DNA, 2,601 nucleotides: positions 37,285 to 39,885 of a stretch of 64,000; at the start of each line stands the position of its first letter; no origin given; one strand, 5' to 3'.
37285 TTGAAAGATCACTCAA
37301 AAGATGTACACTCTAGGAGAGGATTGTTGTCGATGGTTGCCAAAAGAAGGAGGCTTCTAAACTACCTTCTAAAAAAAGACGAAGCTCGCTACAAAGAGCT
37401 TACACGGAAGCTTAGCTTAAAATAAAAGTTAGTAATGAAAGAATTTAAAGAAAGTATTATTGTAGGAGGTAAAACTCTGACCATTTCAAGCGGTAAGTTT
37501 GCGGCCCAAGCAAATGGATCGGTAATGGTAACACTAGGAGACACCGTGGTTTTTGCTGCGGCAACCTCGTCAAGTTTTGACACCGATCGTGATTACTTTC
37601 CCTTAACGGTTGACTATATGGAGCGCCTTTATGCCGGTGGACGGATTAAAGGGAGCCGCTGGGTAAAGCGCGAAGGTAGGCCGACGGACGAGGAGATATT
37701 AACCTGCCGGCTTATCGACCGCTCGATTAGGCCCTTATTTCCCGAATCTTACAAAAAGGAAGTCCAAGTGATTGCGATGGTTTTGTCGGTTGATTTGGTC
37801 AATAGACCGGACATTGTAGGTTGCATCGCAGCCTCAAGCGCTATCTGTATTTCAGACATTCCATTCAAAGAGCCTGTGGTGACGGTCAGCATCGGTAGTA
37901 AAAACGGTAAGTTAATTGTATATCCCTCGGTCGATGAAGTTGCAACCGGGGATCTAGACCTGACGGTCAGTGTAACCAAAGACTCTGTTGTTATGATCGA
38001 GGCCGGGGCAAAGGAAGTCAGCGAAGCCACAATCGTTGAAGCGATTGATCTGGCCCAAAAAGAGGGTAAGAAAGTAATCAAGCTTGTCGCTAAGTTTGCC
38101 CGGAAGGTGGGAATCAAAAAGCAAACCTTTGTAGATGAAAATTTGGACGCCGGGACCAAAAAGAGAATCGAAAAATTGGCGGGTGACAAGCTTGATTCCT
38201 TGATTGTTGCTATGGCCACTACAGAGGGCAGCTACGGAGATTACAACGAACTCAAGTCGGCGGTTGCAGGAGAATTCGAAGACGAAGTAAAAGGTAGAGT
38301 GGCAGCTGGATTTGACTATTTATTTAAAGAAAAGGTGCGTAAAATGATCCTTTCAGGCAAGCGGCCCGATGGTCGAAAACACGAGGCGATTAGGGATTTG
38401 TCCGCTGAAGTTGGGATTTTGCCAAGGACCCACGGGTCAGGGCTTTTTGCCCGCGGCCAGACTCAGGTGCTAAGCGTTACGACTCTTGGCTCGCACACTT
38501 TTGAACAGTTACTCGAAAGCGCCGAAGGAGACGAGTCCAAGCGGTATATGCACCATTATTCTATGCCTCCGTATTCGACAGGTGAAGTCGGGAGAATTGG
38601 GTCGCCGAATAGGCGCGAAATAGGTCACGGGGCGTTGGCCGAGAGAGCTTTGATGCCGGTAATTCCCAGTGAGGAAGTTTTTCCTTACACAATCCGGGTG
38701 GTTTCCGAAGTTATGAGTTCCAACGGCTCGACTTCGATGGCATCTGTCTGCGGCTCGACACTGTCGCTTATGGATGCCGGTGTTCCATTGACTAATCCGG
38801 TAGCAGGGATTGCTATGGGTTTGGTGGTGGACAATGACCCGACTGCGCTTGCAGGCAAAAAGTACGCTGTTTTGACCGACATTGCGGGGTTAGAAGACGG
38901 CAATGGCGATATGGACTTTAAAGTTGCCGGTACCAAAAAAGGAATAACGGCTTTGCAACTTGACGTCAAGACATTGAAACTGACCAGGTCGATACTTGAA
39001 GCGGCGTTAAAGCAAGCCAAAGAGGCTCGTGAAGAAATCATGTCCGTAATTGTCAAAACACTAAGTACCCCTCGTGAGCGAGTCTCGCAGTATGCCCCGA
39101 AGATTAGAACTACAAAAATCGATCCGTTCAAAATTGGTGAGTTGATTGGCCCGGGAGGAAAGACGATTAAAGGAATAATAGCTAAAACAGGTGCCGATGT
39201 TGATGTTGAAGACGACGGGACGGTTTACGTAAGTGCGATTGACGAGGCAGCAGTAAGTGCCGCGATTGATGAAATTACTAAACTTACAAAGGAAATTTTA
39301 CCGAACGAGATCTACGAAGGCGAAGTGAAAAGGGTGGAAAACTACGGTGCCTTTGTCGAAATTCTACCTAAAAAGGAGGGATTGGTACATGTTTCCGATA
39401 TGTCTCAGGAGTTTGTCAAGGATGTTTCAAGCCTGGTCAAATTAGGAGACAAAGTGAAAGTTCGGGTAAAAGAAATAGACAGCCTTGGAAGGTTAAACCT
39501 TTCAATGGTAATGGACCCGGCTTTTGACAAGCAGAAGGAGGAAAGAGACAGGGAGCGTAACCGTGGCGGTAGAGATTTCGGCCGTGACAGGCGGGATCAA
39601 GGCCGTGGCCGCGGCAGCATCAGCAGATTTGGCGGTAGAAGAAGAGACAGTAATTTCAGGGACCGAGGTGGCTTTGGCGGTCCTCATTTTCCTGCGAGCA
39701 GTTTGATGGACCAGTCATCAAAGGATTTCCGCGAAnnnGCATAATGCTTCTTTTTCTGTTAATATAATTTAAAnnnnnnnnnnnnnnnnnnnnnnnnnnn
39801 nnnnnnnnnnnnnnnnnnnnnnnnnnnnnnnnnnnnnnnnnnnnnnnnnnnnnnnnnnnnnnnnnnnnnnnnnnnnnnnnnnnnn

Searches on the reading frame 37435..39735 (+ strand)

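Call 50: search_protein_families(library=pfam, proteins=[window:37435-39735:+], max_evalue=1e-8)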
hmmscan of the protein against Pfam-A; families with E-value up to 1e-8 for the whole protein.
window:37435-39735:+ (767 aa): 4 families
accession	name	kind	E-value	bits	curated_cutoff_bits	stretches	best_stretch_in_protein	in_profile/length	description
PF01138.27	RNase_PH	-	6.4e-55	185.5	25.5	2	319-451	2-130/130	3' exoribonuclease family, domain 1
PF03725.20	RNase_PH_C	-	1.9e-17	63.4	20.8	1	147-209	2-66/67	3' exoribonuclease family, domain 2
PF00575.29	S1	-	1.2e-16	61.3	22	1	624-690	5-72/74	S1 RNA binding domain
PF00013.35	KH_1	-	2.3e-10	40.5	21.5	1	561-615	5-65/66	KH domain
